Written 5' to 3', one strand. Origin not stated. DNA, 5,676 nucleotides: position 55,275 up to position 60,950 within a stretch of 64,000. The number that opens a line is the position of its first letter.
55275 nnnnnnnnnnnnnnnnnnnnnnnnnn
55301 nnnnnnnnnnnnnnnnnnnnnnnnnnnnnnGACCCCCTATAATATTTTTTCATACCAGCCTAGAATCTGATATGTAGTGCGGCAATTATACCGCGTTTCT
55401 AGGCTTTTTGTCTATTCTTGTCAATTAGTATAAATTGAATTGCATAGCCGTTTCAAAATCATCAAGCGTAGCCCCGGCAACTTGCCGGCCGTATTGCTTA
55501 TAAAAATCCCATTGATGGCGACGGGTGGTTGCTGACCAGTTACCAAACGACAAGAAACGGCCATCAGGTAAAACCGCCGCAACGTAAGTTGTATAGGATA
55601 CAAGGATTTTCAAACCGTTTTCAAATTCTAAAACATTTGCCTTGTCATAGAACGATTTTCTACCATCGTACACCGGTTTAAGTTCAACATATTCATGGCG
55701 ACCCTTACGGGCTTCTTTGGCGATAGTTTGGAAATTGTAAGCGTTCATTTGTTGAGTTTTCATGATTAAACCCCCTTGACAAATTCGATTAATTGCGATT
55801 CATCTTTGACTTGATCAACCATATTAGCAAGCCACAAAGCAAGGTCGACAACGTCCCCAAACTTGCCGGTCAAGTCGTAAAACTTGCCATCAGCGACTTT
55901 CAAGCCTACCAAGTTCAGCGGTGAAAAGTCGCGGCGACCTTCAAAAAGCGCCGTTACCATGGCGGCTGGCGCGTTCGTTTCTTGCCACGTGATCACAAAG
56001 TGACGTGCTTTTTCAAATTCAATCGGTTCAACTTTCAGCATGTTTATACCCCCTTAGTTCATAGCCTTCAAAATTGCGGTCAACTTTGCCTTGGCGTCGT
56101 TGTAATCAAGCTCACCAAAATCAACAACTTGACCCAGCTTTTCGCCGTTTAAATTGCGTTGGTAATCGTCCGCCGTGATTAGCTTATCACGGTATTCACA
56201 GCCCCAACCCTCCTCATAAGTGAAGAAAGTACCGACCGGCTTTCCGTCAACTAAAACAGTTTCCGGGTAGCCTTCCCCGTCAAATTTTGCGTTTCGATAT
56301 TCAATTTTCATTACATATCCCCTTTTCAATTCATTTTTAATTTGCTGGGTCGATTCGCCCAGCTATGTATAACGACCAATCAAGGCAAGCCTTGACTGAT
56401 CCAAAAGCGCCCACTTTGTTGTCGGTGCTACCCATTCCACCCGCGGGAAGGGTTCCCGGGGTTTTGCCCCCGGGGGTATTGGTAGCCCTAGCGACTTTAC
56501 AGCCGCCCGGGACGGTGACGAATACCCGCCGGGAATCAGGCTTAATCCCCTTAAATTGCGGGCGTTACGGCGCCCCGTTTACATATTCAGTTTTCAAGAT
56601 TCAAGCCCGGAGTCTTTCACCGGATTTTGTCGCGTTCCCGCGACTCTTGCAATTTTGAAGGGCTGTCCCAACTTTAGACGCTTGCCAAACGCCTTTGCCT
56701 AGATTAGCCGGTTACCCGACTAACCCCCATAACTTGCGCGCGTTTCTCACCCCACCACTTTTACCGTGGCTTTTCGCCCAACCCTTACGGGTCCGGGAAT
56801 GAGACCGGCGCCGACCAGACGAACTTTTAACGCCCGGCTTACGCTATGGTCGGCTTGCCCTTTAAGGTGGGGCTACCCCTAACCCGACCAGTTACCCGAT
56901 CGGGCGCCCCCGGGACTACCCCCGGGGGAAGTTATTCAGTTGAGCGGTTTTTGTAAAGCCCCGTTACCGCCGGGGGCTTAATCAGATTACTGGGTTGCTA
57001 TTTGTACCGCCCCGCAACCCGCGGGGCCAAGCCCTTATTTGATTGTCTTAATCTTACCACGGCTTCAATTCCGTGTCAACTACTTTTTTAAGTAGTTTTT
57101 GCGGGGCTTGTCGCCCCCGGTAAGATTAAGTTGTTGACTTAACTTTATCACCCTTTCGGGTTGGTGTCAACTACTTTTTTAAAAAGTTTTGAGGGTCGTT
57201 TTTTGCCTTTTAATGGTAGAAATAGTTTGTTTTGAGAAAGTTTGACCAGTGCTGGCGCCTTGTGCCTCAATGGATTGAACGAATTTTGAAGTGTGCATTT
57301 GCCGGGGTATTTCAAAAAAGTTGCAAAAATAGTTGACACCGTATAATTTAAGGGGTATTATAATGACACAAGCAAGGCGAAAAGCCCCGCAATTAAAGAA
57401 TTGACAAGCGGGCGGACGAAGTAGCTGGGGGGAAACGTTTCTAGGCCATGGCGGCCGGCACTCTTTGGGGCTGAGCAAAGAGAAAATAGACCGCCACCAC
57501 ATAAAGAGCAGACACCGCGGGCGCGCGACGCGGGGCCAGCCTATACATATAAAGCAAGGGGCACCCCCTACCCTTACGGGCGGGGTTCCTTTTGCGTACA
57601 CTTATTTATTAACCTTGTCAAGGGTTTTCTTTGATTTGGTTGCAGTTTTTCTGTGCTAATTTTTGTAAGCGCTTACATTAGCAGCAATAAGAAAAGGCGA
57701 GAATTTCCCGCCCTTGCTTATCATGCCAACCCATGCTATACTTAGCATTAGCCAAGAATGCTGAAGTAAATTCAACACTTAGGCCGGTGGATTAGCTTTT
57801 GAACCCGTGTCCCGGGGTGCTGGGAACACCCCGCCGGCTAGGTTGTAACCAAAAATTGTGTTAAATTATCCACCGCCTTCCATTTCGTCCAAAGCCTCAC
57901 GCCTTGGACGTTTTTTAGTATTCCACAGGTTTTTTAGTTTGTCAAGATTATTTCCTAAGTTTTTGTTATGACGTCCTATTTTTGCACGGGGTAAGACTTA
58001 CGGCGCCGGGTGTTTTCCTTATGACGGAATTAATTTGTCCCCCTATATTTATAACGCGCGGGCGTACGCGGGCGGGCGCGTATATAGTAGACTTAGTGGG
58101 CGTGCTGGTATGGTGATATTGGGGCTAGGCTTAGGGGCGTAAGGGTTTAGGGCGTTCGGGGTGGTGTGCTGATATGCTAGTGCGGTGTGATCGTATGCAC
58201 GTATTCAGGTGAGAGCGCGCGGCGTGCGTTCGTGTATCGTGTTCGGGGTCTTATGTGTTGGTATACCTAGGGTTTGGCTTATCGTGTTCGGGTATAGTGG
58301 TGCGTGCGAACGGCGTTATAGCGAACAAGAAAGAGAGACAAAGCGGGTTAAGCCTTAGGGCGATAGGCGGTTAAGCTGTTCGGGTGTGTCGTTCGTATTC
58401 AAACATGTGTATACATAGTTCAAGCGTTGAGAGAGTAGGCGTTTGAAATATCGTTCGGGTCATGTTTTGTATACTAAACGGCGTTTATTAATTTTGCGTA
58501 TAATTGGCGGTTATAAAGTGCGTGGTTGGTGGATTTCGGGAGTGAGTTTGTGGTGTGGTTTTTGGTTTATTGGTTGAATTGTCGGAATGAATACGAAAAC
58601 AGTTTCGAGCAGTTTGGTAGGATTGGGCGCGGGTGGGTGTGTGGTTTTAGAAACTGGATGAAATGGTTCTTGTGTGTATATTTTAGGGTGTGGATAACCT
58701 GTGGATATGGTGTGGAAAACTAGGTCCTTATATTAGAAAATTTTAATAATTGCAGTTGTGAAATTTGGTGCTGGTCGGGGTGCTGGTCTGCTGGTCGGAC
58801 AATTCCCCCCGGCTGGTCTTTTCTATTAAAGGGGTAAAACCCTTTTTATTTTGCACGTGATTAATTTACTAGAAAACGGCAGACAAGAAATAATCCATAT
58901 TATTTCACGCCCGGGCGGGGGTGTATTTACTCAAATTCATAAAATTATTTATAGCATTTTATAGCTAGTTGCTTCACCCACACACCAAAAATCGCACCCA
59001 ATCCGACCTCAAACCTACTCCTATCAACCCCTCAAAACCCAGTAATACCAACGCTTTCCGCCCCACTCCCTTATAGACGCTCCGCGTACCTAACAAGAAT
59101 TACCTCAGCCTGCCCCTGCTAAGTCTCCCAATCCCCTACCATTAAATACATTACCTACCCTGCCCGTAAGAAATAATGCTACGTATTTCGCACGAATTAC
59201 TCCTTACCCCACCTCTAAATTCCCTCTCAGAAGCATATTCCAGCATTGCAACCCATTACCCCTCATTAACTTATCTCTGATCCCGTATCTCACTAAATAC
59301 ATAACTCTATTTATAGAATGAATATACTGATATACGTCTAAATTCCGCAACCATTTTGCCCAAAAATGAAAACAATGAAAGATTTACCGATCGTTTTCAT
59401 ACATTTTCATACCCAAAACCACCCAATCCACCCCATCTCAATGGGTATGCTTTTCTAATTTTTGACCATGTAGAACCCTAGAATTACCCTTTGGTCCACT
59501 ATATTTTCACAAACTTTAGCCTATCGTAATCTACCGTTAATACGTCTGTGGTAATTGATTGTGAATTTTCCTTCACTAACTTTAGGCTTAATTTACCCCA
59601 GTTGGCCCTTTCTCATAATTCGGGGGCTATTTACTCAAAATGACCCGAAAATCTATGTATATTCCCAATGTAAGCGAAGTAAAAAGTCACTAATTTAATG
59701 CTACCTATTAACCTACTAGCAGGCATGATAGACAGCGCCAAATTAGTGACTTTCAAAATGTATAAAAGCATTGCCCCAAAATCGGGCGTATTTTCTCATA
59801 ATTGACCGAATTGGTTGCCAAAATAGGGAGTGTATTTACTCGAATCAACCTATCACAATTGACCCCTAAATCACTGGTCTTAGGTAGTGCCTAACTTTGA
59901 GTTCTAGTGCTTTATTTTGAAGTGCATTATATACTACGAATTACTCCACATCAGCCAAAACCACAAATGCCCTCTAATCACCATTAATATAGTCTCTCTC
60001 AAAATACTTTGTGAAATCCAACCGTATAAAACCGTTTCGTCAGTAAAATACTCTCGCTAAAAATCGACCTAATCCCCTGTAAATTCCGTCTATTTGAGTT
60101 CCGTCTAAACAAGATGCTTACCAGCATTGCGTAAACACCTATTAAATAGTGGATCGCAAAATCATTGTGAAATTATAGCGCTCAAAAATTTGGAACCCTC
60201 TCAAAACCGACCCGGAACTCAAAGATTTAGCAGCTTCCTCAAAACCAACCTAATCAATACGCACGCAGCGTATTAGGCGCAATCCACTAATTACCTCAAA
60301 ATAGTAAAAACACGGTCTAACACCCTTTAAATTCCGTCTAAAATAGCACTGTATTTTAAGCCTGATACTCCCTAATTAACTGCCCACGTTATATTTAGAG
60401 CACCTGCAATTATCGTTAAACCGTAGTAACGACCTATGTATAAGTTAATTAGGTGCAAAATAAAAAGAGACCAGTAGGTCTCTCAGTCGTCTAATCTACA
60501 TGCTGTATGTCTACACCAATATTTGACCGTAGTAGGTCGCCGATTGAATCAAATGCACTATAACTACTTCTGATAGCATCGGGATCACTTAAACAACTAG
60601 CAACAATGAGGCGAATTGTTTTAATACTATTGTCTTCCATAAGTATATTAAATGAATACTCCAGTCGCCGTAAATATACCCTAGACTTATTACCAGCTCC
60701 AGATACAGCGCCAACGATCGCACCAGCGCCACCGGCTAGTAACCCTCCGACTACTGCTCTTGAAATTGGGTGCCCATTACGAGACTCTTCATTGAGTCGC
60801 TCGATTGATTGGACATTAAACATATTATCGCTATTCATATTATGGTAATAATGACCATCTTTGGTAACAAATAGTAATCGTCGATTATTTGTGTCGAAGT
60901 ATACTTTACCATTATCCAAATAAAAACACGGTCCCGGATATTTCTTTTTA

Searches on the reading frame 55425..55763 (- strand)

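Call 11: search_protein_families(library=pfam, proteins=[window:55425-55763:-], max_evalue=0.01)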
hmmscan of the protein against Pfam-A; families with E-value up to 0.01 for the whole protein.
window:55425-55763:- (112 aa): 0 families

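Call 12: search_protein_families(library=phrogs, proteins=[window:55425-55763:-], max_evalue=0.001)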
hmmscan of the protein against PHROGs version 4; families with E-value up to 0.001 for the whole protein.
window:55425-55763:- (112 aa): 2 families
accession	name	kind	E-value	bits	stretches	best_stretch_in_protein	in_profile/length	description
phrog_4264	-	unknown function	1.4e-21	77.6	1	23-94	7-78/93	-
phrog_5643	-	unknown function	3.2e-09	37.4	1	41-93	9-63/79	-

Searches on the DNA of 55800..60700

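Call 36: search_rna_families(source=window, start=55800, end=60700, threshold=evalue, max_evalue=1)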
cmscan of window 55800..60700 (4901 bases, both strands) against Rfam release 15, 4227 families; matches with E-value up to 1: 2.
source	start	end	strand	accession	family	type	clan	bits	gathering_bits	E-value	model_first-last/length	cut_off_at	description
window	56866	56984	-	RF03000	LOOT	Gene; sRNA;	-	23.6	46.4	0.23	1-121/121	no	LOOT RNA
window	59686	59750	-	RF04202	MIR5380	Gene; miRNA;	-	21.5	150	0.97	1-137/137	no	MIR5380 microRNA precursor family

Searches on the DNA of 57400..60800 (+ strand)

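Call 4: search_dna_similar(query=window:57400-60800:+, collection=phages, mode=near)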
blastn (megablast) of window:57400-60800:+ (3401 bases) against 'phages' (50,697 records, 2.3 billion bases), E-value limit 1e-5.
No match.

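Call 14: search_dna_similar(query=window:57600-60500:+, collection=phages, mode=distant, max_rows=25)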
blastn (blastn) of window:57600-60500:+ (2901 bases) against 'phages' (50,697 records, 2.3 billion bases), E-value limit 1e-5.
No match.

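Call 19: search_dna_similar(query=window:57600-60500:+, collection=plasmids, mode=distant, max_rows=25)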
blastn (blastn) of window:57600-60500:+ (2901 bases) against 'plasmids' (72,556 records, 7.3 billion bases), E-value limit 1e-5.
No match.
